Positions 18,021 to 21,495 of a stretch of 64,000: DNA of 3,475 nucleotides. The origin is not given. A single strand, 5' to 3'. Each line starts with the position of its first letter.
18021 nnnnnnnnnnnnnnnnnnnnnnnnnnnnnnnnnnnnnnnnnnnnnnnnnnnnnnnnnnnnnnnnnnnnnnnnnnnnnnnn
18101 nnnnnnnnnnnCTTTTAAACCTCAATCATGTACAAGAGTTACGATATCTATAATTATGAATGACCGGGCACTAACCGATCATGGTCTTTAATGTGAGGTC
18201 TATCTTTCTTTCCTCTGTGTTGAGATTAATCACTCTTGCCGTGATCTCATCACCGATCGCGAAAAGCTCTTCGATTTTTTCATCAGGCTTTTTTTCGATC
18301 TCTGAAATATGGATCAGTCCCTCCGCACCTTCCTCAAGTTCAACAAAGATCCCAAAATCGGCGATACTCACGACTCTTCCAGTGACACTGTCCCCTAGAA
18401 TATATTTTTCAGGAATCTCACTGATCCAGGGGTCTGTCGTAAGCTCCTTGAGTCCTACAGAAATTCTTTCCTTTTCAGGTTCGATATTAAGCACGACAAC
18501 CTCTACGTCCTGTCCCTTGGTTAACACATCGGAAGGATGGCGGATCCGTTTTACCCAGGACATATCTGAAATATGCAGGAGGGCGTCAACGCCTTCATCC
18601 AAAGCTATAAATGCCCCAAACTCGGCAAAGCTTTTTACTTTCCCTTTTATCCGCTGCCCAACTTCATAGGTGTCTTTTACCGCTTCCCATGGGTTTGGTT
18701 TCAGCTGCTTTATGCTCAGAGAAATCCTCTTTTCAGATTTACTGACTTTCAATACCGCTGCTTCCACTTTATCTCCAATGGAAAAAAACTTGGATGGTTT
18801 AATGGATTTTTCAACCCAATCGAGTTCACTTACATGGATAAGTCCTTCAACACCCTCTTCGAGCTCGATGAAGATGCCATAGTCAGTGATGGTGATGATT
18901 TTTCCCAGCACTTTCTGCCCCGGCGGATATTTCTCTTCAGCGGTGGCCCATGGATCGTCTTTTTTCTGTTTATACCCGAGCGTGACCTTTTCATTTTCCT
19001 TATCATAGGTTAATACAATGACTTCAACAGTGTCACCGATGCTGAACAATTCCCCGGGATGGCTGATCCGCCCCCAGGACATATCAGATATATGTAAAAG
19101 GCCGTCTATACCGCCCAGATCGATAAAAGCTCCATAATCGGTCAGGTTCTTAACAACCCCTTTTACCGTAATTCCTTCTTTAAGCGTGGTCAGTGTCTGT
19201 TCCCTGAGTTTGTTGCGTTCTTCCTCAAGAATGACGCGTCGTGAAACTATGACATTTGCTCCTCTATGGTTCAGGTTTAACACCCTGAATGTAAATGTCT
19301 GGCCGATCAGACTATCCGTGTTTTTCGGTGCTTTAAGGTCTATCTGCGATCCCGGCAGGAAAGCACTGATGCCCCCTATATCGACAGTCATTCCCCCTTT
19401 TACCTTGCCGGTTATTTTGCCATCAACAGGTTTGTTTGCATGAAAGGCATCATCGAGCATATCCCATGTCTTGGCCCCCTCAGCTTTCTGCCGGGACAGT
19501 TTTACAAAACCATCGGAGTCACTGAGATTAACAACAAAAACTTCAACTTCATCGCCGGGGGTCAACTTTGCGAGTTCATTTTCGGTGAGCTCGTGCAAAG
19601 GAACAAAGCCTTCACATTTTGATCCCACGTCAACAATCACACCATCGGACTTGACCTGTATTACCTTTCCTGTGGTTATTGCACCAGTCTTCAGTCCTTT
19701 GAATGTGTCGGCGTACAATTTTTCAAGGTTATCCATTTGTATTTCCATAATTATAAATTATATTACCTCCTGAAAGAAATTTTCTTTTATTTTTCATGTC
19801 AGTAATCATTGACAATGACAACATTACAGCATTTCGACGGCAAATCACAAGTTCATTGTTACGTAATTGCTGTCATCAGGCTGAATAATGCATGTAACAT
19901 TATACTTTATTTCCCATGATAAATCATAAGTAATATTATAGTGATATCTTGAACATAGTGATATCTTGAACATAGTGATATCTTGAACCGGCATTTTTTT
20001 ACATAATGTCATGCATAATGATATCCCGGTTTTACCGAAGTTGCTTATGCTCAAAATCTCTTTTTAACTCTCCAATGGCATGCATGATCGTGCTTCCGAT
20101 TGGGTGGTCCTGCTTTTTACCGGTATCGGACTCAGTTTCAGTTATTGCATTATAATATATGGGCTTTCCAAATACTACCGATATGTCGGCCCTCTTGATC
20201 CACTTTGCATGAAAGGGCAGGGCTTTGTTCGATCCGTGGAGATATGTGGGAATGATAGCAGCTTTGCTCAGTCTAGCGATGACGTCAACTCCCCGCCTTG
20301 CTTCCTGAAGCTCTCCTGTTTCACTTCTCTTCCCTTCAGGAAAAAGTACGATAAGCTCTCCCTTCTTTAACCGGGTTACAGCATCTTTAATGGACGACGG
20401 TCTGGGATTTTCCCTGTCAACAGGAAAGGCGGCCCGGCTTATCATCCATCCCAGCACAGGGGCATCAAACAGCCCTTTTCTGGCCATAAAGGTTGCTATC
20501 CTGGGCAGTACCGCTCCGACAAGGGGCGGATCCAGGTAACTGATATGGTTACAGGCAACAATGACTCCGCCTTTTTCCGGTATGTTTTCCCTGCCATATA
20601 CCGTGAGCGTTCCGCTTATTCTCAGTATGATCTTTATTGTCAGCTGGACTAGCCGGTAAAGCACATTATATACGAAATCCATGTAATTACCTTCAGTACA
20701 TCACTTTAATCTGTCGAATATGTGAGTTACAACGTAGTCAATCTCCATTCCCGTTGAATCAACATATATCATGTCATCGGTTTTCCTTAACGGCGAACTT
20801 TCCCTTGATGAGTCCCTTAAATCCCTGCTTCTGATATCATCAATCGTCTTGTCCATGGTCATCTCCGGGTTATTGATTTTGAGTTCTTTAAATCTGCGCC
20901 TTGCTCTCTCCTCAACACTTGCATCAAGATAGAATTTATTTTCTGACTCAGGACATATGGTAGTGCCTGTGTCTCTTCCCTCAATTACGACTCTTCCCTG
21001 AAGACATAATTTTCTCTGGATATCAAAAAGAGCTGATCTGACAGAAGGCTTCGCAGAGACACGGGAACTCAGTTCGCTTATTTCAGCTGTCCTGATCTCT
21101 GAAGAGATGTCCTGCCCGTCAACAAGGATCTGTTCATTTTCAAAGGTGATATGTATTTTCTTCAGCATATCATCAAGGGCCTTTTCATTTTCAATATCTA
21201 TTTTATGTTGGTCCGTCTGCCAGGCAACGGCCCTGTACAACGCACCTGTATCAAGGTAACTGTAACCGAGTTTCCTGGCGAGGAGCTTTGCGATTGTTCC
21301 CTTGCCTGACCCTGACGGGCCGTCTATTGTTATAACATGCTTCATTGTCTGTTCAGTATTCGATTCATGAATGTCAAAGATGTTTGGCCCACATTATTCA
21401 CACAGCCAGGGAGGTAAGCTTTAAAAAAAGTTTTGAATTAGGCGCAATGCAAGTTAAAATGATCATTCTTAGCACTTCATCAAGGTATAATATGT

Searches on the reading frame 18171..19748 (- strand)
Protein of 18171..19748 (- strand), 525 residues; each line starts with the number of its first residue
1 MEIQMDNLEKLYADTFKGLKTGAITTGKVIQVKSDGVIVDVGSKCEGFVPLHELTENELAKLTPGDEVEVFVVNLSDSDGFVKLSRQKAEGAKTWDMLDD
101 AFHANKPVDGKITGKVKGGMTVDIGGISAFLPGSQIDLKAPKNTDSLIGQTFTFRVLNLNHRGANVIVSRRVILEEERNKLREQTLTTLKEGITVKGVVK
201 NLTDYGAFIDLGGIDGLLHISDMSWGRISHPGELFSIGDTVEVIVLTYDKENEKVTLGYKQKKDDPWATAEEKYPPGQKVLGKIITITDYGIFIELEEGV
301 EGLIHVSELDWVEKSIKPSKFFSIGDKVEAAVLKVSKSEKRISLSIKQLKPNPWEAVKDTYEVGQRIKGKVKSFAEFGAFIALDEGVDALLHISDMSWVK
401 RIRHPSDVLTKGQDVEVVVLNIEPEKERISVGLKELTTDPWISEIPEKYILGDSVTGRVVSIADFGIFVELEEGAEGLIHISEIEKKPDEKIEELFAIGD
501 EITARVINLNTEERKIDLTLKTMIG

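Call 6: search_protein_families(library=ncbifam, proteins=[window:18171-19748:-])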
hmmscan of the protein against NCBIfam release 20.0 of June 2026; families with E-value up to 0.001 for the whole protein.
window:18171-19748:- (525 aa): 36 families (the best 25 are shown)
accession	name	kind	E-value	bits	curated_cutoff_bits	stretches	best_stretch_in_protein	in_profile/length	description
NF004952.0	PRK06299.1-2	equivalog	6.7e-222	737.9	524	2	6-373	31-400/580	30S ribosomal protein S1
NF004953.0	PRK06299.1-3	equivalog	1.5e-192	640.9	720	2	4-441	28-463/580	30S ribosomal protein S1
TIGR00717.1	rpsA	equivalog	1.3e-181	604.7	577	1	19-520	16-515/516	30S ribosomal protein S1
NF004954.0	PRK06299.1-4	equivalog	3.3e-181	603.3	727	2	10-399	7-399/560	30S ribosomal protein S1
NF000907.0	PRK00087.1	equivalog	1.1e-169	565.8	624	3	9-311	290-598/671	bifunctional 4-hydroxy-3-methylbut-2-enyl diphosphate reductase/30S ribosomal protein S1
NF004955.0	PRK06299.1-5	equivalog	3.7e-167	557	878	2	4-398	8-405/566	30S ribosomal protein S1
NF005208.0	PRK06676.1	equivalog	1.6e-161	537.7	368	3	5-310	3-312/391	30S ribosomal protein S1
NF004951.0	PRK06299.1-1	equivalog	3.2e-161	537.5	918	2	8-398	5-398/556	30S ribosomal protein S1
NF010379.0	PRK13806.1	equivalog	9.9e-150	499.4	648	2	8-365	21-381/491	30S ribosomal protein S1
NF005911.0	PRK07899.1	equivalog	6.8e-132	440.6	691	3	13-348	27-364/486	30S ribosomal protein S1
NF004956.0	PRK06299.1-6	equivalog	2.4e-117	392.9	711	2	281-523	205-443/554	30S ribosomal protein S1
NF040579.1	S1_dom_CvfD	subfamily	6e-71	235.9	117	4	451-522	3-74/113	CvfD/Ygs/GSP13 family RNA-binding post-transcriptional regulator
NF005973.0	PRK08059.1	equivalog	5.8e-70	233.1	148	5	447-522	3-78/123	S1 domain-containing post-transcriptional regulator GSP13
NF005639.0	PRK07400.1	equivalog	7.4e-69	232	460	4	14-268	24-273/318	30S ribosomal protein S1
NF006363.0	PRK08582.1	equivalog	4.4e-57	192.2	171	5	452-521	6-74/140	S1 domain-containing RNA-binding protein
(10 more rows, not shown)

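Call 21: find_encoding_contigs(protein=window:18171-19748:-, flank=6000, max_places=10)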
Protein window:18171-19748:- (525 aa): no gene with exactly this product is on record in the collection.

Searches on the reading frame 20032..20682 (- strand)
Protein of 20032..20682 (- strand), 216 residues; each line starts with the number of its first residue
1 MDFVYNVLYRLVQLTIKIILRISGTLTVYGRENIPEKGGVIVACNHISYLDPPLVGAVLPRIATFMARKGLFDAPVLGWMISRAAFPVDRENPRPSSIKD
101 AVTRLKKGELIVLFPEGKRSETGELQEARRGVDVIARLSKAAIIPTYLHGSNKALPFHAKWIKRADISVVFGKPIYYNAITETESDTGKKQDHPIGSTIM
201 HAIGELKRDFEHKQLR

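Call 6: search_protein_families(library=ncbifam, proteins=[window:20032-20682:-])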
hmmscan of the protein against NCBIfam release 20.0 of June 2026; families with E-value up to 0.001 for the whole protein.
window:20032-20682:- (216 aa): 6 families
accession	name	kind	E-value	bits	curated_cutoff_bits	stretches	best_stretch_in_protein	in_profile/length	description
NF006386.0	PRK08633.1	equivalog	9.1e-30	103.1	1221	1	10-178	413-589/1147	acyl-[ACP]--phospholipid O-acyltransferase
TIGR00530.1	AGP_acyltrn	subfamily_domain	3.2e-27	94.9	102.95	1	27-147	5-128/130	1-acylglycerol-3-phosphate O-acyltransferase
NF005291.0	PRK06814.1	equivalog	5.5e-19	67.6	1349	1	11-154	426-569/1140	acyl-[ACP]--phospholipid O-acyltransferase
NF005959.0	PRK08043.1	equivalog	4.6e-14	51.6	886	1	9-152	3-141/719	bifunctional acyl-ACP--phospholipid O-acyltransferase/long-chain-fatty-acid--ACP ligase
NF052553.1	LyOrLpactfOlsABRUA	equivalog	8.5e-10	38.2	300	1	17-125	45-153/263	lyso-ornithine lipid O-acyltransferase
NF052615.1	orn_lipid_OlsF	equivalog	0.00078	18.1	620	0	22-164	64-212/570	bifunctional ornithine lipid synthase OlsF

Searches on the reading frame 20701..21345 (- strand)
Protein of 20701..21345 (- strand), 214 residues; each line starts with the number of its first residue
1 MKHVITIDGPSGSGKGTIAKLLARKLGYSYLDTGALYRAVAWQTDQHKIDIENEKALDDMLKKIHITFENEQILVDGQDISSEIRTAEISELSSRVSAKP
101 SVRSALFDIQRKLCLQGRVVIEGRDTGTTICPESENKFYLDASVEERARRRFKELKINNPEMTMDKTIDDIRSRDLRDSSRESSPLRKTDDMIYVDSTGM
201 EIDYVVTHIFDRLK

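Call 6: search_protein_families(library=ncbifam, proteins=[window:20701-21345:-])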
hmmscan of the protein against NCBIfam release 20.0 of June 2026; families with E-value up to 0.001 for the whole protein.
window:20701-21345:- (214 aa): 20 families
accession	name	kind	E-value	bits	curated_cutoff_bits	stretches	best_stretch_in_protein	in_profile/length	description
TIGR00017.1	cmk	equivalog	5.4e-70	235.4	135.55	1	1-211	1-215/217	(d)CMP kinase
NF010004.0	PRK13477.1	equivalog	5.3e-66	223.1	524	1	3-211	286-501/514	bifunctional pantoate--beta-alanine ligase/(d)CMP kinase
NF008816.0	PRK11860.1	equivalog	7.1e-60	202.8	943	1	4-212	445-653/662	bifunctional 3-phosphoshikimate 1-carboxyvinyltransferase/cytidylate kinase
NF007071.0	PRK09518.1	equivalog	9.8e-46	156.6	953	1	4-209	6-221/706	bifunctional cytidylate kinase/GTPase Der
TIGR02173.1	cyt_kin_arch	equivalog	3.4e-11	43.4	102.1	1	4-103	2-103/169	(d)CMP kinase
NF003012.0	PRK03839.1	equivalog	1.7e-07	31.4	152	1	4-78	2-73/180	putative kinase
NF011099.0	PRK14526.1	equivalog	4.6e-07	29.7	223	1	7-40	5-38/211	adenylate kinase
NF001385.0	PRK00279.2-3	equivalog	7.9e-06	25.6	315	1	4-46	6-48/213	adenylate kinase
TIGR01351.1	adk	subfamily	1.3e-05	24.9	168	1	7-44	4-41/212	adenylate kinase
NF040667.1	hom_kin_desulfo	exception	2.4e-05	24.3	197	1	5-42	3-40/163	homoserine kinase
NF001381.0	PRK00279.1-3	equivalog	4.9e-05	23.1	187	1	6-41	4-39/188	adenylate kinase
NF002700.0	PRK02496.1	equivalog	0.0001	22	262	1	4-43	4-43/184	adenylate kinase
NF011101.0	PRK14528.1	equivalog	0.00011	22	195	1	1-58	1-55/187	adenylate kinase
NF011100.0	PRK14527.1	equivalog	0.00012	21.8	154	1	3-39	7-43/191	adenylate kinase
TIGR01359.1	UMP_CMP_kin_fam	subfamily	0.00023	21.1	207.6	1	5-52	2-50/185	UMP-CMP kinase family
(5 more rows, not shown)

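Call 14: find_encoding_contigs(protein=window:20701-21345:-, flank=5000, max_places=10)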
Protein window:20701-21345:- (214 aa): no gene with exactly this product is on record in the collection.

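Call 26: find_homologous_proteins(query=window:20701-21345:-, max_evalue=1e-30)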
Query window:20701-21345:- (214 aa): 7272 proteins with E <= 1e-30 among 8000 candidates; the best 120 are listed.
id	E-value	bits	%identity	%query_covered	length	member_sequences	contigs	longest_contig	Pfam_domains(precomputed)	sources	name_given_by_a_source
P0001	4.2e-134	463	100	100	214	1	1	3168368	PF02224.25,PF13207.13,PF13189.13,PF13238.13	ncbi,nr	ncbi:MAG: (d)CMP kinase [Nitrospiraceae bacterium]|nr:MAG: (d)CMP kinase [Nitrospiraceae bacterium]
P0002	2.1e-111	388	85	100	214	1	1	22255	PF02224.25,PF13207.13,PF13189.13,PF13238.13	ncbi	-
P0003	6.2e-102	358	78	100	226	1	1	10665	PF02224.25,PF13207.13,PF13189.13,PF13238.13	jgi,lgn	jgi:cytidylate kinase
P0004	2.1e-101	356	78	100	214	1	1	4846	PF02224.25,PF13207.13,PF13189.13,PF13238.13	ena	-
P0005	3.3e-101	355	78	100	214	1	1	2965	PF02224.25,PF13207.13,PF13189.13,PF13238.13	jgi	-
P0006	1.5e-100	353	78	100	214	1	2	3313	PF02224.25,PF13207.13,PF13189.13,PF13238.13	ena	-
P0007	2.2e-100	353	77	100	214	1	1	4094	PF02224.25,PF13207.13,PF13189.13,PF13238.13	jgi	-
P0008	3.2e-100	352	76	100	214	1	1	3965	PF02224.25,PF13207.13,PF13189.13,PF13238.13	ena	-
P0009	4.0e-100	352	77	100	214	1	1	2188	PF02224.25,PF13207.13,PF13189.13,PF13238.13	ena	-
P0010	4.2e-100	352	77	100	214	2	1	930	PF02224.25,PF13207.13,PF13189.13,PF13238.13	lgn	-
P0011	4.3e-100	352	76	100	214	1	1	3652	PF02224.25,PF13207.13,PF13189.13,PF13238.13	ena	-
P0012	5.0e-100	351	76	100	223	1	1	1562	PF02224.25,PF13207.13,PF13189.13,PF13238.13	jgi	-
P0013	8.1e-100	351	77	100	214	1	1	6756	PF02224.25,PF13207.13,PF13189.13,PF13238.13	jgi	jgi:cytidylate kinase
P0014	4.0e-99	348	76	100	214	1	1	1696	PF02224.25,PF13207.13,PF13189.13,PF13238.13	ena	-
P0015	5.0e-99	348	75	100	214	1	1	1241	PF02224.25,PF13207.13,PF13189.13,PF13238.13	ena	-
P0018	1.7e-98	346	76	100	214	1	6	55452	PF02224.25,PF13207.13,PF13189.13,PF13238.13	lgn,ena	-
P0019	3.6e-98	345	76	100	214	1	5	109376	PF02224.25,PF13207.13,PF13189.13,PF13238.13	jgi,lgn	jgi:cytidylate kinase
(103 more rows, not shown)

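Call 27: find_encoding_contigs(protein=P0002, flank=6000, max_places=3)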
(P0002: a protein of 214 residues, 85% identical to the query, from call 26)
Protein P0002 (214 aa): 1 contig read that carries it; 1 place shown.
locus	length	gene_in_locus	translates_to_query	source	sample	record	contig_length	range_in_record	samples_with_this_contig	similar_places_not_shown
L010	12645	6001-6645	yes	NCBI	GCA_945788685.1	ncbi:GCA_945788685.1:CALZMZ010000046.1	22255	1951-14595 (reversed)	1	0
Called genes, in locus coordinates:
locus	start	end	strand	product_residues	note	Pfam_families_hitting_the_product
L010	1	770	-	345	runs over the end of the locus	PF07238:PilZ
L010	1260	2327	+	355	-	PF01817:CM_2, PF00800:PDT, PF01842:ACT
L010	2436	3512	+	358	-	PF00155:Aminotran_1_2, PF00266:Aminotran_5, PF04864:Alliinase_C (weak)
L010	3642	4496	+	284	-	PF03446:NAD_binding_2 (weak), PF03807:F420_oxidored, PF02153:PDH_N, PF20463:PDH_C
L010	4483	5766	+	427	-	PF00275:EPSP_synthase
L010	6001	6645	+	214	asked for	PF02224:Cytidylate_kin, PF13189:Cytidylate_kin2, PF13238:AAA_18 (weak), PF13207:AAA_17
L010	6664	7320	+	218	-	PF01553:Acyltransferase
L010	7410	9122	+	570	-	PF17092:PCB_OB (faint), PF21710:Spt6_S1 (faint), PF00575:S1, PF13509:S1_2 (faint), PF24685:OB_RRP5_4th (faint), PF00575:S1, PF23459:S1_RRP5 (weak), PF00575:S1, +1 more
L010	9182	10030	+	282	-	PF00574:CLP_protease (faint), PF25145:NfeD1b_N (weak), PF01343:Peptidase_S49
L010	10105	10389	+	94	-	PF00216:Bac_DNA_binding, PF18291:HU-HIG (weak)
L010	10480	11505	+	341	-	PF02450:LCAT (weak)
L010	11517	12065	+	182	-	-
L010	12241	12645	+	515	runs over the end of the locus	PF00590:TP_methylase, PF02602:HEM4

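Call 28: find_encoding_contigs(protein=P0003, flank=6000, max_places=3)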
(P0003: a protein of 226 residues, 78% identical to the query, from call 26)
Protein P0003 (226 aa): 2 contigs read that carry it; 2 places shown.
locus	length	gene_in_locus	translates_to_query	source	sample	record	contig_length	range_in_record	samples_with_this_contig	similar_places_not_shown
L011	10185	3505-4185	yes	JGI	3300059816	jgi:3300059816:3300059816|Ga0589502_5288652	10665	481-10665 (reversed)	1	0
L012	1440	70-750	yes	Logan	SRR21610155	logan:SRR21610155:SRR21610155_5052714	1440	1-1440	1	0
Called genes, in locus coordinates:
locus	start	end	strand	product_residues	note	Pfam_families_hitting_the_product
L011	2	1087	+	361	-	?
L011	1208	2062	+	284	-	PF03446:NAD_binding_2 (weak), PF03807:F420_oxidored, PF07991:KARI_N (weak), PF02153:PDH_N, PF20463:PDH_C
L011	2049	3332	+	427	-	PF00275:EPSP_synthase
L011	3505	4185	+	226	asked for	PF02224:Cytidylate_kin, PF13189:Cytidylate_kin2, PF13207:AAA_17, PF13238:AAA_18 (weak)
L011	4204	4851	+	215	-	PF01553:Acyltransferase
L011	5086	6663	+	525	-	PF21710:Spt6_S1 (faint), PF24682:OB_RRP5 (faint), PF24685:OB_RRP5_4th (faint), PF00575:S1, PF13509:S1_2 (faint), PF00575:S1, PF23459:S1_RRP5 (weak), PF00575:S1, +1 more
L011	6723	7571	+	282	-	PF01972:SDH_protease (weak), PF00574:CLP_protease (weak), PF25145:NfeD1b_N (weak), PF01343:Peptidase_S49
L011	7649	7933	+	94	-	PF00216:Bac_DNA_binding, PF18291:HU-HIG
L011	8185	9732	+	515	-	PF00590:TP_methylase, PF02602:HEM4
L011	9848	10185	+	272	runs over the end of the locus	?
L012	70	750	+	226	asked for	PF02224:Cytidylate_kin, PF13189:Cytidylate_kin2, PF13207:AAA_17, PF13238:AAA_18 (weak)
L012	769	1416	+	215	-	PF01553:Acyltransferase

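Call 29: find_encoding_contigs(protein=P0018, flank=6000, max_places=6)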
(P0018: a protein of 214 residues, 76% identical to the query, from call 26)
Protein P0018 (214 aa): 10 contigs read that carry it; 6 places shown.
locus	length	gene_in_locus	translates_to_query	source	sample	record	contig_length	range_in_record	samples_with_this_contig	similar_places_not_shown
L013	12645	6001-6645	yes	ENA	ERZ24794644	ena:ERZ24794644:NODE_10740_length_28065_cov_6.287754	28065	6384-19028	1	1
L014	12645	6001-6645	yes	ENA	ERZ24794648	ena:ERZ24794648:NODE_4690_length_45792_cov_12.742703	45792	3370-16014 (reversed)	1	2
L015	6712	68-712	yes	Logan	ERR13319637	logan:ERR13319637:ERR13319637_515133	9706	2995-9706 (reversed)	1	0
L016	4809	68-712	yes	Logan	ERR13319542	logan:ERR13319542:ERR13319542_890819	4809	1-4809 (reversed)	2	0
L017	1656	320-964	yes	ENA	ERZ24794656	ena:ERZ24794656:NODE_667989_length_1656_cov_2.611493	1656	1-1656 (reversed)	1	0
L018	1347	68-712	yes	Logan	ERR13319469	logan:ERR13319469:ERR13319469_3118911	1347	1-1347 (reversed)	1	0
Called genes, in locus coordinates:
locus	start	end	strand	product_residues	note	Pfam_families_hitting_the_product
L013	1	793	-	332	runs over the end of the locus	PF25296:Decapeptide (faint), PF00805:Pentapeptide, PF13576:Pentapeptide_3 (faint), PF00805:Pentapeptide, PF13599:Pentapeptide_4, PF00805:Pentapeptide, PF07885:Ion_trans_2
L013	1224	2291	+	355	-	PF01817:CM_2, PF00800:PDT, PF01842:ACT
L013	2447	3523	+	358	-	PF00155:Aminotran_1_2, PF00266:Aminotran_5, PF01053:Cys_Met_Meta_PP (weak), PF04864:Alliinase_C (weak), PF00202:Aminotran_3 (weak)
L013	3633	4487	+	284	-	PF03446:NAD_binding_2 (weak), PF03807:F420_oxidored, PF02153:PDH_N, PF20463:PDH_C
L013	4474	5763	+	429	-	PF00275:EPSP_synthase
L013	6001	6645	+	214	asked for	PF02224:Cytidylate_kin, PF13189:Cytidylate_kin2, PF13238:AAA_18 (weak), PF13207:AAA_17 (weak)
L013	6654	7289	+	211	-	PF01553:Acyltransferase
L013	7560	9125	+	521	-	PF00575:S1, PF13509:S1_2 (faint), PF17092:PCB_OB (faint), PF21710:Spt6_S1 (faint), PF24685:OB_RRP5_4th (faint), PF00575:S1, PF23459:S1_RRP5 (weak), PF00575:S1, +1 more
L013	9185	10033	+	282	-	PF00574:CLP_protease (weak), PF25145:NfeD1b_N, PF01343:Peptidase_S49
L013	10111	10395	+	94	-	PF00216:Bac_DNA_binding, PF18291:HU-HIG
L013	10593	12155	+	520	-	PF00590:TP_methylase, PF02602:HEM4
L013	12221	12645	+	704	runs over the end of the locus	PF08206:OB_RNB, PF17876:CSD2, PF00773:RNB, PF00575:S1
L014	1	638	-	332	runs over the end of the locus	PF25296:Decapeptide (faint), PF00805:Pentapeptide, PF13576:Pentapeptide_3 (faint), PF13599:Pentapeptide_4 (weak), PF00805:Pentapeptide, PF13599:Pentapeptide_4, PF00805:Pentapeptide, PF07885:Ion_trans_2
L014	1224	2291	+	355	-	PF01817:CM_2, PF00800:PDT, PF01842:ACT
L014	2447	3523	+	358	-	PF00155:Aminotran_1_2, PF00266:Aminotran_5, PF01053:Cys_Met_Meta_PP (weak), PF04864:Alliinase_C (weak), PF00202:Aminotran_3 (weak)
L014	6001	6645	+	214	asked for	PF02224:Cytidylate_kin, PF13189:Cytidylate_kin2, PF13238:AAA_18 (weak), PF13207:AAA_17 (weak)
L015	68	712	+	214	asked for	PF02224:Cytidylate_kin, PF13189:Cytidylate_kin2, PF13238:AAA_18 (weak), PF13207:AAA_17 (weak)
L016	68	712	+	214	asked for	PF02224:Cytidylate_kin, PF13189:Cytidylate_kin2, PF13238:AAA_18 (weak), PF13207:AAA_17 (weak)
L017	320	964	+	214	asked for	PF02224:Cytidylate_kin, PF13189:Cytidylate_kin2, PF13238:AAA_18 (weak), PF13207:AAA_17 (weak)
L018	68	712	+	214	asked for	PF02224:Cytidylate_kin, PF13189:Cytidylate_kin2, PF13238:AAA_18 (weak), PF13207:AAA_17 (weak)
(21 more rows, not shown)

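Call 30: find_encoding_contigs(protein=P0019, flank=6000, max_places=5)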
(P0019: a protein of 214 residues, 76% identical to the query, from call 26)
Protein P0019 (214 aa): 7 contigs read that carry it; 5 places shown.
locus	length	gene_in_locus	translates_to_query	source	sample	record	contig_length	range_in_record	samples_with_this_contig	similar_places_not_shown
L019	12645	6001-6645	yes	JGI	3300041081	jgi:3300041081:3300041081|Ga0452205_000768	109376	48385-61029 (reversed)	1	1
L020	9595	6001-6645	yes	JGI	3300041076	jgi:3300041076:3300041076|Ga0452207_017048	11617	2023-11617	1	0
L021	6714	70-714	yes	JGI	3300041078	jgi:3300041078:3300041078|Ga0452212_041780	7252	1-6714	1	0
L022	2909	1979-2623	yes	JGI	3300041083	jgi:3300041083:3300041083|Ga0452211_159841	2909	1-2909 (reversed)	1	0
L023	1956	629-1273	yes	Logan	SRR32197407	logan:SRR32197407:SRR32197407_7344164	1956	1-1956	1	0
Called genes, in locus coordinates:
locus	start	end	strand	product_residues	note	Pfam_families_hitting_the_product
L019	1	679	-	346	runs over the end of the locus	PF07238:PilZ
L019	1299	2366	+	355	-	PF01817:CM_2, PF00800:PDT, PF01842:ACT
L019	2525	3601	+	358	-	PF00155:Aminotran_1_2, PF00266:Aminotran_5, PF04864:Alliinase_C, PF01053:Cys_Met_Meta_PP (faint)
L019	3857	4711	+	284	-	PF03446:NAD_binding_2, PF03807:F420_oxidored, PF07991:KARI_N (weak), PF02153:PDH_N, PF20463:PDH_C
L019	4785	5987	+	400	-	PF00275:EPSP_synthase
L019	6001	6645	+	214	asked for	PF02224:Cytidylate_kin, PF13189:Cytidylate_kin2, PF13238:AAA_18 (weak), PF13207:AAA_17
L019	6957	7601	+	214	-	PF01553:Acyltransferase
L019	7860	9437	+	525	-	PF17092:PCB_OB (faint), PF21710:Spt6_S1 (faint), PF24682:OB_RRP5 (faint), PF24685:OB_RRP5_4th (faint), PF00575:S1, PF00575:S1, PF23459:S1_RRP5 (weak), PF00575:S1, +3 more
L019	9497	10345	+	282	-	PF01972:SDH_protease (faint), PF00574:CLP_protease (weak), PF25145:NfeD1b_N, PF01343:Peptidase_S49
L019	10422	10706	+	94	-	PF00216:Bac_DNA_binding, PF18291:HU-HIG (weak)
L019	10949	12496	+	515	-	PF00590:TP_methylase, PF02602:HEM4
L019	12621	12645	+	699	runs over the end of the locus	PF08206:OB_RNB, PF17876:CSD2, PF00773:RNB, PF00575:S1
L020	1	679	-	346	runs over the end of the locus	PF07238:PilZ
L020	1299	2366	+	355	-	PF01817:CM_2, PF00800:PDT, PF01842:ACT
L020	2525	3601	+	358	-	PF00155:Aminotran_1_2, PF00266:Aminotran_5, PF04864:Alliinase_C, PF01053:Cys_Met_Meta_PP (faint)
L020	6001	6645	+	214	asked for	PF02224:Cytidylate_kin, PF13189:Cytidylate_kin2, PF13238:AAA_18 (weak), PF13207:AAA_17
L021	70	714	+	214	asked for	PF02224:Cytidylate_kin, PF13189:Cytidylate_kin2, PF13238:AAA_18 (weak), PF13207:AAA_17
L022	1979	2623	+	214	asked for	PF02224:Cytidylate_kin, PF13189:Cytidylate_kin2, PF13238:AAA_18 (weak), PF13207:AAA_17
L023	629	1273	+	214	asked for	PF02224:Cytidylate_kin, PF13189:Cytidylate_kin2, PF13238:AAA_18 (weak), PF13207:AAA_17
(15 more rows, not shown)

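Call 46: find_encoding_contigs(protein=P0001, flank=1000, max_places=3)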
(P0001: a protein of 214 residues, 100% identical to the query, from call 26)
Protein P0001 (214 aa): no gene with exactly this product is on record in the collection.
